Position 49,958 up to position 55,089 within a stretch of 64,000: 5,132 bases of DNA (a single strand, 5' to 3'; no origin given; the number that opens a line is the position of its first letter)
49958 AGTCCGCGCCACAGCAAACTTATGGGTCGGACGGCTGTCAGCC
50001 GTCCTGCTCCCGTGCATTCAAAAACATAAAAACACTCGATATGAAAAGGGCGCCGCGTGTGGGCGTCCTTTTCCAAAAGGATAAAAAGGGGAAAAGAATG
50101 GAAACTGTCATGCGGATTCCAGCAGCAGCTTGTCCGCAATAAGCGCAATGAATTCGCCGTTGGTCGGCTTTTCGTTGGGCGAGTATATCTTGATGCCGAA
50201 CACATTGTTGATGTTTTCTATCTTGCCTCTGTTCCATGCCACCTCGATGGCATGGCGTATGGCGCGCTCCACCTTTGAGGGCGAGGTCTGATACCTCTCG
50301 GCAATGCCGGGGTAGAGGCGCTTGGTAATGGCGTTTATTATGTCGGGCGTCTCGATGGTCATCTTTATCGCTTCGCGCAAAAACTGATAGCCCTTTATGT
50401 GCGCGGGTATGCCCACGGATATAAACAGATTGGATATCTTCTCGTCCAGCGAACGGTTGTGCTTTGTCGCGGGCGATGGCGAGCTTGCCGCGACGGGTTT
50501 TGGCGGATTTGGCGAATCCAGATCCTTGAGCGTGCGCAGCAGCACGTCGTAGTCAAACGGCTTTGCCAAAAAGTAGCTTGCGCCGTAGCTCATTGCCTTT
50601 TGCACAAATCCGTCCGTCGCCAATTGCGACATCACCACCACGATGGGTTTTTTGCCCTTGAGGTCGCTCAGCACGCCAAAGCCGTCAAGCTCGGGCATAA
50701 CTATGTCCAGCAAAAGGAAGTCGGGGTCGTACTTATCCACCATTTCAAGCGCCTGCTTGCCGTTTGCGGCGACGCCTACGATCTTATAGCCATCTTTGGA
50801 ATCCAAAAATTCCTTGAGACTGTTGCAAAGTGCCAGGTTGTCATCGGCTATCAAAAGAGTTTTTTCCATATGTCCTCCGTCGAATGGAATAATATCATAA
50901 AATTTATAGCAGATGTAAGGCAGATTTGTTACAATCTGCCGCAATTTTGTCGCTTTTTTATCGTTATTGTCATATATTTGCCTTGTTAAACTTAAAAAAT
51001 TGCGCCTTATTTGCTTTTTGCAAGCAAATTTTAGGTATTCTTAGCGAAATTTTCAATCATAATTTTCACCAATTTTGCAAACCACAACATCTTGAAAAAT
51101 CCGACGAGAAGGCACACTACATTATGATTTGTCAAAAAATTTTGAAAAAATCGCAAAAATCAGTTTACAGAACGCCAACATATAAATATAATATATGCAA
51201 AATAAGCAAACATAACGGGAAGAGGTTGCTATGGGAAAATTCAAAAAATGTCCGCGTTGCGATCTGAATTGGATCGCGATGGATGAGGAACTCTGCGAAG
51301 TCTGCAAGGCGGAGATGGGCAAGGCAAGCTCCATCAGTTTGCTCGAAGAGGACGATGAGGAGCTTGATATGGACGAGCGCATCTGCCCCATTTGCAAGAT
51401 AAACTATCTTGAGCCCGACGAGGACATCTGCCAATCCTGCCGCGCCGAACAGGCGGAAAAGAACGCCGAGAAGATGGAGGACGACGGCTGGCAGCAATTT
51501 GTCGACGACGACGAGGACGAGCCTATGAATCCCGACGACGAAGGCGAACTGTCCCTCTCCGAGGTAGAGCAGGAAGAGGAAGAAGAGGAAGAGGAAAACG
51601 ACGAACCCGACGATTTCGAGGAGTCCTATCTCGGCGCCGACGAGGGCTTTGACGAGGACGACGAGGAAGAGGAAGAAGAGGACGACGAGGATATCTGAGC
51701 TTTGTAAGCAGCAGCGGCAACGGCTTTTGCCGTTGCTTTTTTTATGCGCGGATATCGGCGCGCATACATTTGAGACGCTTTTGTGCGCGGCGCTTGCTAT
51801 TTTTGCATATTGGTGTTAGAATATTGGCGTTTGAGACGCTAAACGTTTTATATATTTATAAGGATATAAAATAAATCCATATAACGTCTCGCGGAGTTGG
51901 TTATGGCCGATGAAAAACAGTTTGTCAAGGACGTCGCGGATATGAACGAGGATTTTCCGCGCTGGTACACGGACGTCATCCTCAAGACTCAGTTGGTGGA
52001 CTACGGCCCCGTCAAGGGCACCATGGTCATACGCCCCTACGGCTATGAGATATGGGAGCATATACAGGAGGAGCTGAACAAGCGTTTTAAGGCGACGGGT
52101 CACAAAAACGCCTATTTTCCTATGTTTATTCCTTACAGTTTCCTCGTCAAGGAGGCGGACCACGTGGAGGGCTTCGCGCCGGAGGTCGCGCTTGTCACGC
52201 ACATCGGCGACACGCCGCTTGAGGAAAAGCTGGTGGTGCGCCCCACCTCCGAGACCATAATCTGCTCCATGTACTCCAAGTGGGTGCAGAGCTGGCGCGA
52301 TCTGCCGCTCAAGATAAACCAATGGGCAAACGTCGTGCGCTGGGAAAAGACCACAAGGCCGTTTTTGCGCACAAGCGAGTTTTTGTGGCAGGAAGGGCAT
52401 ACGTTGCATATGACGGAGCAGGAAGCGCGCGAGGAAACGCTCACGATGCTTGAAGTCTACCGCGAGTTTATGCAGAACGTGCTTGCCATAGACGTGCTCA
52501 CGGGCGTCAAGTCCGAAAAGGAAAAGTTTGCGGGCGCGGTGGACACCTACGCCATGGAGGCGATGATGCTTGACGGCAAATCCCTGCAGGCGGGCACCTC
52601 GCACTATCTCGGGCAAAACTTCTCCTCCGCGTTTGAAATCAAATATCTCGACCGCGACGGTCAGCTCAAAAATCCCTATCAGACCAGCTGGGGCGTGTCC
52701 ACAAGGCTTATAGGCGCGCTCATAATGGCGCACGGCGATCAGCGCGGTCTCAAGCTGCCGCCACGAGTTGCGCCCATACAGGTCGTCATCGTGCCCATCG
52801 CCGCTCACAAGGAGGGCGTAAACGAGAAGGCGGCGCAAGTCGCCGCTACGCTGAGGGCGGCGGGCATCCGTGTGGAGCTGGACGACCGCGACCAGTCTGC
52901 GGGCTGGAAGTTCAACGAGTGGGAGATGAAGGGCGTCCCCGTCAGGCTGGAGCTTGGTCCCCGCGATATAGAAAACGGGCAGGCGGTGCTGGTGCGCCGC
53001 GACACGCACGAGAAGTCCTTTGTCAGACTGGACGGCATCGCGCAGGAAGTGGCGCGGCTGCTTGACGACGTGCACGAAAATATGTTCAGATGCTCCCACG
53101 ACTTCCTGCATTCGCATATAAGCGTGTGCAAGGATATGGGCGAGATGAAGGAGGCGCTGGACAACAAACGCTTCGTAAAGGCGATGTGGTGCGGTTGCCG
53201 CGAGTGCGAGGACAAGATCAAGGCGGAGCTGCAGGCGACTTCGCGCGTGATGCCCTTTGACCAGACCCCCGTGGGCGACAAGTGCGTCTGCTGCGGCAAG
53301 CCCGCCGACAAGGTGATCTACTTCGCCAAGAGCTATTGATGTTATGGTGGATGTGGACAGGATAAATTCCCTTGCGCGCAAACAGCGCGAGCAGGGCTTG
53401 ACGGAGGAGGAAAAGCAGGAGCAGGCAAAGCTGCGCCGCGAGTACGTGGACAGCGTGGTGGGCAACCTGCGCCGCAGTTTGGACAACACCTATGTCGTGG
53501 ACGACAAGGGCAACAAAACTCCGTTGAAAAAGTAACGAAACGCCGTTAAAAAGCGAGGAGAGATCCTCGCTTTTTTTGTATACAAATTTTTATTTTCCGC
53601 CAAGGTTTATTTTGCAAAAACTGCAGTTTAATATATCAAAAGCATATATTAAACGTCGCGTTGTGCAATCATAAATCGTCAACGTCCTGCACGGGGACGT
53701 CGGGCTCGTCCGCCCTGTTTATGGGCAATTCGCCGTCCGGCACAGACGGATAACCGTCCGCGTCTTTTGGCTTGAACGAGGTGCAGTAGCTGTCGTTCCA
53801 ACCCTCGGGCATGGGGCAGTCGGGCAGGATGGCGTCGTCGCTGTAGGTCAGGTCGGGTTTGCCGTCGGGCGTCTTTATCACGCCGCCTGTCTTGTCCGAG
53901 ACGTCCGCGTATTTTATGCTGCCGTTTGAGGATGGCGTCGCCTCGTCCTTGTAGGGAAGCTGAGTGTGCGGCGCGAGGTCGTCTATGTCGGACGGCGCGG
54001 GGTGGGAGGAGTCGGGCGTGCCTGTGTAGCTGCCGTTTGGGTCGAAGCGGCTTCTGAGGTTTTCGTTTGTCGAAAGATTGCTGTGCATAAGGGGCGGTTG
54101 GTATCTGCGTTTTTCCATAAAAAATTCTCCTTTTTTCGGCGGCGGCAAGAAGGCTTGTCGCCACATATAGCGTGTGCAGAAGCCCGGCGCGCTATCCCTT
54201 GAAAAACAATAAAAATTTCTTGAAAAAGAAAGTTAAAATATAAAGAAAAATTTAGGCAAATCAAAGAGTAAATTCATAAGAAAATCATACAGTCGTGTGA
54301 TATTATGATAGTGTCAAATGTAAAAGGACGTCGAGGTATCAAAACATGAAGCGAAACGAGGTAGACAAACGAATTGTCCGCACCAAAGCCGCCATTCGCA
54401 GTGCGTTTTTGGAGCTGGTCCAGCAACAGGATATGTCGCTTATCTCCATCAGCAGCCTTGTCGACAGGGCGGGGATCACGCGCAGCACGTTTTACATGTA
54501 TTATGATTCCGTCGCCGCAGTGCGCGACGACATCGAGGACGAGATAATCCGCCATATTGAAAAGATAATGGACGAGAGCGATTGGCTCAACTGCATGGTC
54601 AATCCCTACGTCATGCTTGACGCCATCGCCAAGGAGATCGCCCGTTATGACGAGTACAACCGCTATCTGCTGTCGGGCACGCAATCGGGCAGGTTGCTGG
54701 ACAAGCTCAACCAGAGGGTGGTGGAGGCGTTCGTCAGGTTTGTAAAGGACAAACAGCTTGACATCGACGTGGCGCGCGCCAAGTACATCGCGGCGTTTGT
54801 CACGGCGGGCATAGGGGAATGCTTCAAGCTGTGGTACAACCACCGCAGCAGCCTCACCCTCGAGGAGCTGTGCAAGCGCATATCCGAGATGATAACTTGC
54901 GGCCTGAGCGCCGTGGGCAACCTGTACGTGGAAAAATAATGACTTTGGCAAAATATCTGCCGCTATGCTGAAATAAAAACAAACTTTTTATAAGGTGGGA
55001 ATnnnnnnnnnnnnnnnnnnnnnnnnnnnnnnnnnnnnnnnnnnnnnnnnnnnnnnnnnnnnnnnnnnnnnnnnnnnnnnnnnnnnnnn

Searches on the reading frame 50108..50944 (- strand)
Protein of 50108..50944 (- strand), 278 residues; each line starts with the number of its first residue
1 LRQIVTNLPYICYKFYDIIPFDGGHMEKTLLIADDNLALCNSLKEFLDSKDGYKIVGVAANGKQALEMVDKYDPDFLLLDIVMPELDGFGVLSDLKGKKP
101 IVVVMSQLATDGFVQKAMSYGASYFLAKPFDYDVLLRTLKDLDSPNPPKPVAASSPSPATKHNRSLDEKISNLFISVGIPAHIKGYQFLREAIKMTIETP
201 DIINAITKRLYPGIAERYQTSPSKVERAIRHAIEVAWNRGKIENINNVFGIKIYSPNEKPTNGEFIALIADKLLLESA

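Call 64: search_protein_families(library=pfam, proteins=[window:50108-50944:-], max_evalue=0.01)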
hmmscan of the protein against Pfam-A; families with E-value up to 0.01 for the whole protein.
window:50108-50944:- (278 aa): 2 families
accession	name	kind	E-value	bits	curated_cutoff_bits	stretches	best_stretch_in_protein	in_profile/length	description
PF08769.17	Spo0A_C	-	3.6e-41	139.8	25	1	170-273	1-104/104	Sporulation initiation factor Spo0A C terminal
PF00072.30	Response_reg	-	5e-24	85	30.2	1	31-139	2-110/111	Response regulator receiver domain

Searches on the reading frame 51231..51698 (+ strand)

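Call 14: search_protein_families(library=pfam, proteins=[window:51231-51698:+])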
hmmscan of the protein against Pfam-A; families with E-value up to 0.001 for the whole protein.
window:51231-51698:+ (155 aa): 0 families

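Call 64: search_protein_families(library=pfam, proteins=[window:51231-51698:+], max_evalue=0.01)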
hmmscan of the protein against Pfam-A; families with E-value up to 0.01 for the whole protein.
window:51231-51698:+ (155 aa): 1 family
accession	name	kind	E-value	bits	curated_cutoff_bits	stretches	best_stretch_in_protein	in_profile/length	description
PF18912.6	DZR_2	-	0.0011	19.2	27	0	52-74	10-31/56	Double zinc ribbon domain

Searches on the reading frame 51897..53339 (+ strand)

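Call 14: search_protein_families(library=pfam, proteins=[window:51897-53339:+])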
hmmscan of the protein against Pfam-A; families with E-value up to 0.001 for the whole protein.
window:51897-53339:+ (480 aa): 3 families
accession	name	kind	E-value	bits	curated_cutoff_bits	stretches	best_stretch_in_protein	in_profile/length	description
PF09180.16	ProRS-C_1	-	4.4e-26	91.3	31.5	1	415-480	2-71/71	Prolyl-tRNA synthetase, C-terminal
PF00587.30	tRNA-synt_2b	-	1.9e-24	87.1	29.3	1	107-276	6-176/179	tRNA synthetase class II core domain (G, H, P, S and T)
PF03129.25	HGTP_anticodon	-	1e-23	83.8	21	1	295-386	1-92/94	Anticodon binding domain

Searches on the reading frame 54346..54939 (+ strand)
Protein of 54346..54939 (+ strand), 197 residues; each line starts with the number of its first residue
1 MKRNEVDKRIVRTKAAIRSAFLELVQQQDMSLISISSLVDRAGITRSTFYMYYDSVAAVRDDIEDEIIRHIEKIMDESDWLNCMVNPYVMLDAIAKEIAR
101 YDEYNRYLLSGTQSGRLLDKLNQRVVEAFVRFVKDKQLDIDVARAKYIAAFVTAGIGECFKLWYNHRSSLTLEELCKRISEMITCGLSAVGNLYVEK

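Call 14: search_protein_families(library=pfam, proteins=[window:54346-54939:+])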
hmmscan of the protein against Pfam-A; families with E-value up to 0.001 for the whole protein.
window:54346-54939:+ (197 aa): 2 families
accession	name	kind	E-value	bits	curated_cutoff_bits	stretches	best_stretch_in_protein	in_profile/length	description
PF14278.11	TetR_C_8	-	2.3e-05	24.8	26.1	1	87-184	3-102/103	Transcriptional regulator C-terminal region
PF00440.29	TetR_N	-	0.00071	19.8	24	0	20-55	4-39/47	Bacterial regulatory proteins, tetR family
